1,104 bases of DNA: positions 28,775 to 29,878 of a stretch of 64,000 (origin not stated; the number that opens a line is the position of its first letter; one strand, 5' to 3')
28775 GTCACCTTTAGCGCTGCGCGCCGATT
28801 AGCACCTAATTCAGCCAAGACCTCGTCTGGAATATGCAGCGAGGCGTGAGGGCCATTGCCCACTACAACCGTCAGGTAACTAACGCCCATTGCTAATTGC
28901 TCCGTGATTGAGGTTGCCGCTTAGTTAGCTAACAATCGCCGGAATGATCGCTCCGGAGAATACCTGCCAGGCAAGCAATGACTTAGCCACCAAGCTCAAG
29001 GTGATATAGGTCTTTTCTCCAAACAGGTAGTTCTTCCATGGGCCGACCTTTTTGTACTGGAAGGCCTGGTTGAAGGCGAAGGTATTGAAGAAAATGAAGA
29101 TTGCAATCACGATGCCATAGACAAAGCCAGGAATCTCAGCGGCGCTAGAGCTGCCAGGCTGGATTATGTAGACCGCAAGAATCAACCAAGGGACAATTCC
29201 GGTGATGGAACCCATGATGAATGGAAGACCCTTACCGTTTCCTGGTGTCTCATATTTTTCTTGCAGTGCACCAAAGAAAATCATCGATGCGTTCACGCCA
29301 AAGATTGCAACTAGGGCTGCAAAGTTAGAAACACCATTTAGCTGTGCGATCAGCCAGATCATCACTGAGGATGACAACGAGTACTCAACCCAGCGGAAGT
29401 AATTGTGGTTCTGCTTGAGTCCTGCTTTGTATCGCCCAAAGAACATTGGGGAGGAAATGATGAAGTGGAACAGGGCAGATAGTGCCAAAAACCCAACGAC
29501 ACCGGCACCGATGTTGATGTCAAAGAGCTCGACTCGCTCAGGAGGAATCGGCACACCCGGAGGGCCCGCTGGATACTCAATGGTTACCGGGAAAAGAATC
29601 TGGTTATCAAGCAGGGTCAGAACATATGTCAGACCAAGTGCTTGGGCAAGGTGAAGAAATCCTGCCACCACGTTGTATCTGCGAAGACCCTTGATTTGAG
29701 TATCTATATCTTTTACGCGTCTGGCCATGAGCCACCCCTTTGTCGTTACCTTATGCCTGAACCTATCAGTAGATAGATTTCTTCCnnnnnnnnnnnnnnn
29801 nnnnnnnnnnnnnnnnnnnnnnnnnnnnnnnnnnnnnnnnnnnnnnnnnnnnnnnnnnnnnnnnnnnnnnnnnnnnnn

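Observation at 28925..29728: Heliorhodopsin gene with all hallmark residues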

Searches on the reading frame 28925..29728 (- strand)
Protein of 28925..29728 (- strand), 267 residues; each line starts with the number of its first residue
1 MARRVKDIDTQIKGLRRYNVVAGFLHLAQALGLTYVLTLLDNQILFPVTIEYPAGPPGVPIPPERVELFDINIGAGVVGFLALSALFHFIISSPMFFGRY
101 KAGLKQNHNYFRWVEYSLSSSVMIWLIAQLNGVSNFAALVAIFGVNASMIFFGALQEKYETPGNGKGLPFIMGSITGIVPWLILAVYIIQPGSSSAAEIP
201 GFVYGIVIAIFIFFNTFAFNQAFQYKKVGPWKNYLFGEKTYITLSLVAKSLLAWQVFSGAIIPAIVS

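Call 3: search_protein_families(library=pfam, proteins=[window:28925-29728:-], max_evalue=0.01)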
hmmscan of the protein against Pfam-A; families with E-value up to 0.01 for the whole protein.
window:28925-29728:- (267 aa): 1 family
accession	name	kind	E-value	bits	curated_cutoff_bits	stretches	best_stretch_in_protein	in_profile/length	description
PF18761.7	Heliorhodopsin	-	4.8e-95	318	26.7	1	15-260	1-241/242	Heliorhodopsin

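Call 4: search_solved_structures(query=window:28925-29728:-, max_evalue=0.01, show_alignments=2)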
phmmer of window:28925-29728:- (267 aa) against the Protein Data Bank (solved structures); distinct sequences matched with E-value up to 0.01: 6.
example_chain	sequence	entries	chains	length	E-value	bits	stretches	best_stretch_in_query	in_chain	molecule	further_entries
6su3_X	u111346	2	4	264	5.5e-84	285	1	10-265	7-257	48C12 heliorhodopsin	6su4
9ljj_A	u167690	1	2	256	2.4e-83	283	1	10-264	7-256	Heliorhodopsin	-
6uh3_A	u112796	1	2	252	7.8e-82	278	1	10-262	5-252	Heliorhodopsin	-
6is6_A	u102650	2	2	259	6.9e-50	173.2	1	11-263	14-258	heliorhodopsin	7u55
7clj_A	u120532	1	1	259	1.6e-49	172.1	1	11-263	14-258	heliorhodopsin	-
9vfc_A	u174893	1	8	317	8.5e-36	127.1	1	79-264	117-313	heliorhodopsin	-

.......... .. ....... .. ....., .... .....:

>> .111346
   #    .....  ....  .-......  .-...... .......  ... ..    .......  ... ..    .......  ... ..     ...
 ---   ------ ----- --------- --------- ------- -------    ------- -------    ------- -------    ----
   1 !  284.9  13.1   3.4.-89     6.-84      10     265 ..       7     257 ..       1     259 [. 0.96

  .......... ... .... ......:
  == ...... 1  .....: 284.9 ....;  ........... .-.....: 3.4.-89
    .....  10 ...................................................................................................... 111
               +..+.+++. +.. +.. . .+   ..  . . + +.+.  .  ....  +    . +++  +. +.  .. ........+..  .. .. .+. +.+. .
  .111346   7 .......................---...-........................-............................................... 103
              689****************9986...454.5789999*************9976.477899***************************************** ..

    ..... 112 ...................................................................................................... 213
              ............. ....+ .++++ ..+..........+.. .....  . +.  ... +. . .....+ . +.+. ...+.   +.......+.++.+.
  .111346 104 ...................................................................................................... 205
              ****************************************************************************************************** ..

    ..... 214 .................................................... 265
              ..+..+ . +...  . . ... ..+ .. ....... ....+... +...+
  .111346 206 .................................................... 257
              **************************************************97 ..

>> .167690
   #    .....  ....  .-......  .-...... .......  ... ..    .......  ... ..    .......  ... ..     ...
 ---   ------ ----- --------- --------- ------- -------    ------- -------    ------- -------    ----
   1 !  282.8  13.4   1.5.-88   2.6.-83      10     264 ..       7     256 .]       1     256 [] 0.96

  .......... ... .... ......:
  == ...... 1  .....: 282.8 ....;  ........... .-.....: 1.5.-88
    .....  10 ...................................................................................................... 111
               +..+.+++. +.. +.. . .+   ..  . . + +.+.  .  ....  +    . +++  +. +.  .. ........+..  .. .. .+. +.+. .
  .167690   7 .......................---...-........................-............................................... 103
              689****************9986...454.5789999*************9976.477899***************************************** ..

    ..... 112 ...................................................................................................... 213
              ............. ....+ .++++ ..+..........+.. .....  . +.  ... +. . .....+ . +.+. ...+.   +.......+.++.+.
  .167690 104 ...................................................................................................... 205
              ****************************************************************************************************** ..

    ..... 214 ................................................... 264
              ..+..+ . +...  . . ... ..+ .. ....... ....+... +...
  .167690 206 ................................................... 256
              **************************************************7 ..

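Call 5: search_protein_families(library=ncbifam, proteins=[window:28925-29728:-], max_evalue=0.01)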
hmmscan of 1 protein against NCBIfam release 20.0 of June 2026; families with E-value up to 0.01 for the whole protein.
window:28925-29728:- (267 aa): 1 family
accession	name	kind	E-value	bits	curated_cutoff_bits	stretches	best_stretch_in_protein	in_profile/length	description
NF038020.1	HeR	equivalog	7.1e-103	343.4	100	1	15-261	1-244/244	heliorhodopsin HeR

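Call 9: find_homologous_proteins(query=window:28925-29728:-, max_evalue=1e-20)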
Query window:28925-29728:- (267 aa): 7518 proteins with E <= 1e-20 among 8000 candidates; the best 120 are listed.
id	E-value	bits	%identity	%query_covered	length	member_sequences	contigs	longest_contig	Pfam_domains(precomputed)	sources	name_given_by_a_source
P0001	1.1e-170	584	100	100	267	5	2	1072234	PF18761.8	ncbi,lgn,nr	ncbi:MAG: heliorhodopsin HeR [Aquiluna sp.]|nr:heliorhodopsin HeR [Aquiluna sp.] MCF8545929.1 helior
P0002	3.7e-147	507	86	100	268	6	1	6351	PF18761.8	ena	-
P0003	5.4e-147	506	85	100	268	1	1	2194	PF18761.8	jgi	jgi:hypothetical protein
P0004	1.3e-146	505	85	100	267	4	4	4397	PF18761.8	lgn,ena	-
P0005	5.9e-146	503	84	100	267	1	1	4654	PF18761.8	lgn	-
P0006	1.1e-145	502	84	100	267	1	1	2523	PF18761.8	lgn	-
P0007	1.3e-145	502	84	100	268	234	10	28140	PF18761.8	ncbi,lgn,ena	-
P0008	1.2e-144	499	82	100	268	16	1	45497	PF18761.8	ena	-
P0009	2.9e-144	497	83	100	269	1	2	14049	PF18761.8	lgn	-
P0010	6.2e-144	496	83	100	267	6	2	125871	PF18761.8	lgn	-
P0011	6.2e-144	496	83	100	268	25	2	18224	PF18761.8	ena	-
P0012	7.2e-144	496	83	100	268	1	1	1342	PF18761.8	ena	-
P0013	8.7e-144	496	84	100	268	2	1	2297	PF18761.8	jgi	jgi:hypothetical protein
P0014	1.4e-143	495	83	100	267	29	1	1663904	PF18761.8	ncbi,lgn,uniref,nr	ncbi:heliorhodopsin HeR [Candidatus Aquiluna sp. UB-MaderosW2red]|uniref:heliorhodopsin HeR n=1 Tax=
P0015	2.6e-143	494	83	100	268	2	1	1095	PF18761.8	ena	-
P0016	2.6e-143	494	82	100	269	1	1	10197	PF18761.8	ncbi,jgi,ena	-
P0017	3.3e-143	494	83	99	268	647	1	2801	PF18761.8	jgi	jgi:hypothetical protein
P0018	3.3e-143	494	83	100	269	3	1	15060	PF18761.8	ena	-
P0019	3.9e-143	494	83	100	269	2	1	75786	PF18761.8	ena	-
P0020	6.9e-143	493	82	100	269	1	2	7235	PF18761.8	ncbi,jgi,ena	jgi:hypothetical protein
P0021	7.1e-143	493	83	100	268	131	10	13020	PF18761.8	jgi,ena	-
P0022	9.2e-143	493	83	100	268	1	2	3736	PF18761.8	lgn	-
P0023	1.4e-142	492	82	100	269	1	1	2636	PF18761.8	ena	-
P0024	1.7e-142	492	79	100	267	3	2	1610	PF18761.8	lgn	-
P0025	2.1e-141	488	81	100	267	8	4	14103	PF18761.8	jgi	jgi:hypothetical protein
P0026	3.4e-141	487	81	100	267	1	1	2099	PF18761.8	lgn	-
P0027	1.3e-140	485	81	100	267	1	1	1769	PF18761.8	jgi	jgi:hypothetical protein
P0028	1.8e-140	485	81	100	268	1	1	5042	PF18761.8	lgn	-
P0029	3.2e-140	484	80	100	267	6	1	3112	PF18761.8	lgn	-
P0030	1.1e-139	483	80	100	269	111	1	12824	PF18761.8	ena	-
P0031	3.2e-139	481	81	100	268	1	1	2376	PF18761.8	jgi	jgi:hypothetical protein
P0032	3.4e-139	481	79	100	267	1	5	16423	PF18761.8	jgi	jgi:hypothetical protein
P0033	7.4e-139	480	80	100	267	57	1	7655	PF18761.8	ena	-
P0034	1.0e-138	479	79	100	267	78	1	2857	PF18761.8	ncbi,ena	-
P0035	1.2e-138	479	79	100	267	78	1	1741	PF18761.8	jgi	jgi:hypothetical protein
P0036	4.0e-137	474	80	100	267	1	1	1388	PF18761.8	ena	-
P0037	6.1e-137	473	80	100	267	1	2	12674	PF18761.8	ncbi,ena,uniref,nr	ncbi:unannotated protein [freshwater metagenome]|uniref:Unannotated protein n=1 Tax=freshwater metag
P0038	4.3e-136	471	77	100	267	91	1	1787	PF18761.8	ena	-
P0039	2.1e-134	465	78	100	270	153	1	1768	PF18761.8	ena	-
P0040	2.7e-134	465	78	100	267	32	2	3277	PF18761.8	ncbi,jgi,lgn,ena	-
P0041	5.8e-133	460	77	100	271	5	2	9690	PF18761.8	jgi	-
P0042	2.1e-132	459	75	100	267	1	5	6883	PF18761.8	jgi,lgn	jgi:hypothetical protein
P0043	6.9e-131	454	73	100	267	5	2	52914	PF18761.8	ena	-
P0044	2.5e-130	452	74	100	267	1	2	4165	PF18761.8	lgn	-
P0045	3.7e-128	445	73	100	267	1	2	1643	PF18761.8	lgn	-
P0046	4.2e-127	441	73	100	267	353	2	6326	PF18761.8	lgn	-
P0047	1.2e-126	440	73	100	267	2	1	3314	PF18761.8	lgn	-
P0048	1.7e-126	439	73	100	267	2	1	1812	PF18761.8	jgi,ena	-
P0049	3.1e-125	435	72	100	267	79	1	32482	PF18761.8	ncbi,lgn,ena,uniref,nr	ncbi:MAG: hypothetical protein F2599_03125 [Actinobacteria bacterium]|uniref:Unannotated protein n=1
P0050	9.3e-125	434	72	100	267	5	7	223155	PF18761.8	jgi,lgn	jgi:hypothetical protein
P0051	1.0e-124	433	72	100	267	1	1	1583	PF18761.8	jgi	jgi:hypothetical protein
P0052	9.8e-124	430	71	100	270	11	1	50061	PF18761.8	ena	-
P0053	1.7e-123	429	71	100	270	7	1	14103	PF18761.8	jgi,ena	jgi:hypothetical protein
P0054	8.8e-122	424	71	100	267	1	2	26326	PF18761.8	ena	-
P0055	1.7e-121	423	71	100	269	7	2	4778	PF18761.8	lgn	-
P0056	1.8e-121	423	70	100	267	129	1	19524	PF18761.8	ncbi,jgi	jgi:hypothetical protein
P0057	6.0e-121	421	70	100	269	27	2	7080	PF18761.8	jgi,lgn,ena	jgi:hypothetical protein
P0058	7.6e-121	421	71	100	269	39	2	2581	PF18761.8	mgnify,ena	mgnify:FL=1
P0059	9.9e-121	420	70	100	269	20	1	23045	PF18761.8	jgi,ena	jgi:hypothetical protein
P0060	1.0e-120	420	70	99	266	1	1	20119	PF18761.8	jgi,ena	-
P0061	1.7e-120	420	70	100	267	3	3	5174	PF18761.8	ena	-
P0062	2.3e-120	419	71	100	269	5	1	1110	PF18761.8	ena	-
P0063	2.8e-120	419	70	100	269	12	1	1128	PF18761.8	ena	-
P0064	3.0e-120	419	69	100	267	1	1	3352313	PF18761.8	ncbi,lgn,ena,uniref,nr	ncbi:heliorhodopsin HeR [Cryobacterium sp. CG_9.6]|uniref:heliorhodopsin HeR n=1 Tax=Cryobacterium s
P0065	3.0e-120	419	72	100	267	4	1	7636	PF18761.8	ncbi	-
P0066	8.7e-120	417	78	91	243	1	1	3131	PF18761.8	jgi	-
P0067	1.2e-119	417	69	99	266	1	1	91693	PF18761.8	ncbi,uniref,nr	ncbi:heliorhodopsin HeR [Cryobacterium shii]|uniref:Heliorhodopsin HeR n=1 Tax=Cryobacterium shii Ta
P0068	1.4e-119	417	70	100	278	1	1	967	PF18761.8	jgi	-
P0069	1.9e-119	416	69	99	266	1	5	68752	PF18761.8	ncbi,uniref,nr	ncbi:hypothetical protein E3T26_14850 [Cryobacterium sp. TMT1-21]|uniref:heliorhodopsin HeR n=1 Tax=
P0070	2.2e-119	416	69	100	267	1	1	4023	PF18761.8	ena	-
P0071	2.2e-119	416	70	100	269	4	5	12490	PF18761.8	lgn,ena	-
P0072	3.7e-119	415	70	99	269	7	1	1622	PF18761.8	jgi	jgi:hypothetical protein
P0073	4.8e-119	415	69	99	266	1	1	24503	PF18761.8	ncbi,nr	ncbi:MAG: heliorhodopsin HeR [Ramlibacter sp.]|nr:heliorhodopsin HeR [Cryobacterium sp.]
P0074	5.0e-119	415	68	99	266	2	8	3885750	PF18761.8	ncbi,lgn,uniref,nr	ncbi:heliorhodopsin HeR [Arthrobacter sp. AL08]|uniref:heliorhodopsin HeR n=1 Tax=Micrococcaceae Tax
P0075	7.3e-119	414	68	100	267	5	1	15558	PF18761.8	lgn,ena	-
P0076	7.9e-119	414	69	100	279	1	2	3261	PF18761.8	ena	-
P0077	9.7e-119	414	69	100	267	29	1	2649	PF18761.8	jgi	jgi:hypothetical protein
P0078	1.0e-118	414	69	100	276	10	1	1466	PF18761.8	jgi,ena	jgi:hypothetical protein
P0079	1.9e-118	413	69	100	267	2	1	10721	PF18761.8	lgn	-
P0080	2.0e-118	413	69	99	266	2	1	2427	PF18761.8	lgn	-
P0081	2.1e-118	413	69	100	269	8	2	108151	PF18761.8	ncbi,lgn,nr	ncbi:MAG: heliorhodopsin HeR [Rhodoluna sp.]|nr:heliorhodopsin HeR [Rhodoluna sp.]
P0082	3.6e-118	412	68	99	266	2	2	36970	PF18761.8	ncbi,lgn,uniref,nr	ncbi:MAG: heliorhodopsin HeR [Cryobacterium sp.]|uniref:heliorhodopsin HeR n=1 Tax=unclassified Cryo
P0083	4.5e-118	412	68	100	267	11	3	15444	PF18761.8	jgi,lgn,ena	jgi:hypothetical protein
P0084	4.8e-118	412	69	100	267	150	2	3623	PF18761.8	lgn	-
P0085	5.1e-118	411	69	100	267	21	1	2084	PF18761.8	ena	-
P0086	5.3e-118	411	68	99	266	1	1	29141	PF18761.8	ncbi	-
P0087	5.5e-118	411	68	99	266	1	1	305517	PF18761.8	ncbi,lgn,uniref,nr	ncbi:hypothetical protein RCH16_001214 [Cryobacterium sp. MP_M5]|uniref:heliorhodopsin HeR n=1 Tax=u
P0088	9.4e-118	411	68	99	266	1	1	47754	PF18761.8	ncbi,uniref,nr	ncbi:hypothetical protein BJG92_00460 [Arthrobacter sp. SO5]|uniref:heliorhodopsin HeR n=1 Tax=Arthr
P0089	1.2e-117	410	67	100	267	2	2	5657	PF18761.8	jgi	-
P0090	2.1e-117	409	68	100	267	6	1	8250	PF18761.8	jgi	jgi:hypothetical protein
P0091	2.7e-117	409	66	100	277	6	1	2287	PF18761.8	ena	-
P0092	3.4e-117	409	67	100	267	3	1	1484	PF18761.8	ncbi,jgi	jgi:hypothetical protein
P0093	3.5e-117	409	69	99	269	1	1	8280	PF18761.8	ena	-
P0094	3.5e-117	409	68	100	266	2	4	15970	PF18761.8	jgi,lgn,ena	jgi:hypothetical protein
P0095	4.1e-117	408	68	99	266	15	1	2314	PF18761.8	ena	-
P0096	4.2e-117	408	68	99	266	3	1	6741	PF18761.8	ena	-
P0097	4.4e-117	408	68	99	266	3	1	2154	PF18761.8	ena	-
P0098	5.9e-117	408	69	100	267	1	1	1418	PF18761.8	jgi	jgi:Heliorhodopsin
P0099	7.6e-117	408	69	100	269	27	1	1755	PF18761.8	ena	-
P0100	7.6e-117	408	68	99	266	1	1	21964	PF18761.8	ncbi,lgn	-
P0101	8.0e-117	408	68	100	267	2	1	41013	PF18761.8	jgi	-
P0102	8.9e-117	407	67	100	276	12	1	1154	PF18761.8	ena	-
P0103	9.3e-117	407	68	100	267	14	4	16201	PF18761.8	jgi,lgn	-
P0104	9.9e-117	407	67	99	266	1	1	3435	PF18761.8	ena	-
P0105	1.1e-116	407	67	100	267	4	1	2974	PF18761.8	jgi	jgi:hypothetical protein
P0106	1.1e-116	407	69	100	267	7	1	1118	PF18761.8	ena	-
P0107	1.8e-116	406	67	100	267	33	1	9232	PF18761.8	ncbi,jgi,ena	jgi:hypothetical protein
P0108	1.9e-116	406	68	99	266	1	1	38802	PF18761.8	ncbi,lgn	-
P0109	1.9e-116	406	70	97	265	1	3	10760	PF18761.8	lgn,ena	-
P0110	2.4e-116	406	68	100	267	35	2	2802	PF18761.8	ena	-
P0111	2.9e-116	406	70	98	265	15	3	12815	PF18761.8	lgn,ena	-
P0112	3.1e-116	406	69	100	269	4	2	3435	PF18761.8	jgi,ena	jgi:hypothetical protein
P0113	3.1e-116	406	67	100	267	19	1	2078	PF18761.8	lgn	-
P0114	4.5e-116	405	68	99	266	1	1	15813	PF18761.8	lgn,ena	-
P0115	4.9e-116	405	68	100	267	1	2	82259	PF18761.8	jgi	jgi:hypothetical protein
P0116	5.5e-116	405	66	100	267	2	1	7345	PF18761.8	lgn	-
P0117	5.7e-116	405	68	100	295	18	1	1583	PF18761.8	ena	-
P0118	5.7e-116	405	69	100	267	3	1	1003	PF18761.8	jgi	jgi:hypothetical protein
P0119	5.9e-116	405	68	100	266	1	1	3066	PF18761.8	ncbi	-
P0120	7.4e-116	404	68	98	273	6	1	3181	PF18761.8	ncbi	-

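Call 10: find_related_loci(query=window:28925-29728:-, collection=genome_contigs, flank=6000)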
Query window:28925-29728:- (267 aa) in genome_contigs; peptide patterns used: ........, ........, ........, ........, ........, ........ (x = any residue, [..] = any of these).
594 stretches matched a pattern; 446 encode a relative of the query (tblastn E <= 1e-3); the best 80 are kept; 80 distinct loci.
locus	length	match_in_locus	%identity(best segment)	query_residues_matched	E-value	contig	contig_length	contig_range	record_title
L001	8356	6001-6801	84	1-267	3e-150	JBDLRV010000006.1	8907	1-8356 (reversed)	MAG: Actinomycetota bacterium isolate icacos_2019_sw_WHONDRS-S19S_0094_B_bin.52 scaffold_1886904, whole genome shotgun s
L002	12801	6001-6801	84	1-267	6e-149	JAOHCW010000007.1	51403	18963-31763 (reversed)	Aquiluna sp. isolate AM-384-N17 AM-384-N17_NODE_7, whole genome shotgun sequence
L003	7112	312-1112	83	1-267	1e-148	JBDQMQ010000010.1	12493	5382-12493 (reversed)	MAG: Aquiluna sp. isolate SFB_27D_19May14_50_12 NODE_10_length_12493_cov_4.549613, whole genome shotgun sequence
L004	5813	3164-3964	83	1-267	2e-149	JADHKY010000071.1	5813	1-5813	MAG: Aquiluna sp. isolate BS301-5m-G2 BS301-5m-C20181, whole genome shotgun sequence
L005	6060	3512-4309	82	1-266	9e-149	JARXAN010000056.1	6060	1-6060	MAG: Actinomycetota bacterium isolate D15.bin.23 k141_85207, whole genome shotgun sequence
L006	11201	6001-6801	83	1-267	3e-148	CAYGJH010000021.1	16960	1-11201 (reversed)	MAG TPA_asm: uncultured Aquiluna sp. isolate ERP116193_co1_216 genome assembly, contig: NODE_8921_length_16960_cov_27.63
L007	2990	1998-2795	81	1-266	2e-154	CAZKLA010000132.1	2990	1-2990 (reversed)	MAG TPA_asm: uncultured Aquiluna sp. isolate SRP318679_co1_172 genome assembly, contig: NODE_46888_length_2990_cov_21.80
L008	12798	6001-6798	81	1-266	4e-147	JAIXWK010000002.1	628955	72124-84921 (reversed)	MAG: Microbacteriaceae bacterium isolate D4_MAG_00015 pond_D4_MAG_00015_000000000001, whole genome shotgun sequence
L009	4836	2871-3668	80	1-266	3e-148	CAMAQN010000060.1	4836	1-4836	MAG: Auritidibacter sp. Marseille-P8566 isolate AE-24oct19-104 genome assembly, contig: AE-24oct19-C36592, whole genome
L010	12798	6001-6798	80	1-266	5e-146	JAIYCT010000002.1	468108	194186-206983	MAG: Microbacteriaceae bacterium isolate H1_MAG_00010 pond_H1_MAG_00010_000000000010, whole genome shotgun sequence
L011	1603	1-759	87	15-267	3e-158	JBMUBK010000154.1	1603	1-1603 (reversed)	MAG: Aquiluna sp. isolate Tbon_V8_S27_50percent_par_maxbin.009_sub NODE_50321_length_1603_cov_18.872739, whole genome sh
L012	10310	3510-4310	80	1-267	1e-145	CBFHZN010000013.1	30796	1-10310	MAG: Microbacteriaceae bacterium isolate Co_bin_561_strict genome assembly, contig: Co_bin_561_strict_c13, whole genome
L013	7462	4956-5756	81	1-267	2e-145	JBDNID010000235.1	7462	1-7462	MAG: Aquiluna sp. isolate concoct.54.WLB k141_1427539, whole genome shotgun sequence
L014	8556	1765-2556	81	4-267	7e-145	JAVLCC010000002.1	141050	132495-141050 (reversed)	MAG: Microbacteriaceae bacterium isolate Uz-M2-08 NODE_12_length_141050_cov_25.824157, whole genome shotgun sequence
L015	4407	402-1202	79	1-267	1e-146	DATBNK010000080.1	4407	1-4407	MAG TPA_asm: Aquiluna sp. isolate SMAG_U4022 k141_183545, whole genome shotgun sequence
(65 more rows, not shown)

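Call 35: find_encoding_contigs(protein=window:28925-29728:-, flank=6000, max_places=4)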
Protein window:28925-29728:- (267 aa): no gene with exactly this product is on record in the collection.

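Call 36: find_encoding_contigs(protein=P0001, flank=6000, max_places=4)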
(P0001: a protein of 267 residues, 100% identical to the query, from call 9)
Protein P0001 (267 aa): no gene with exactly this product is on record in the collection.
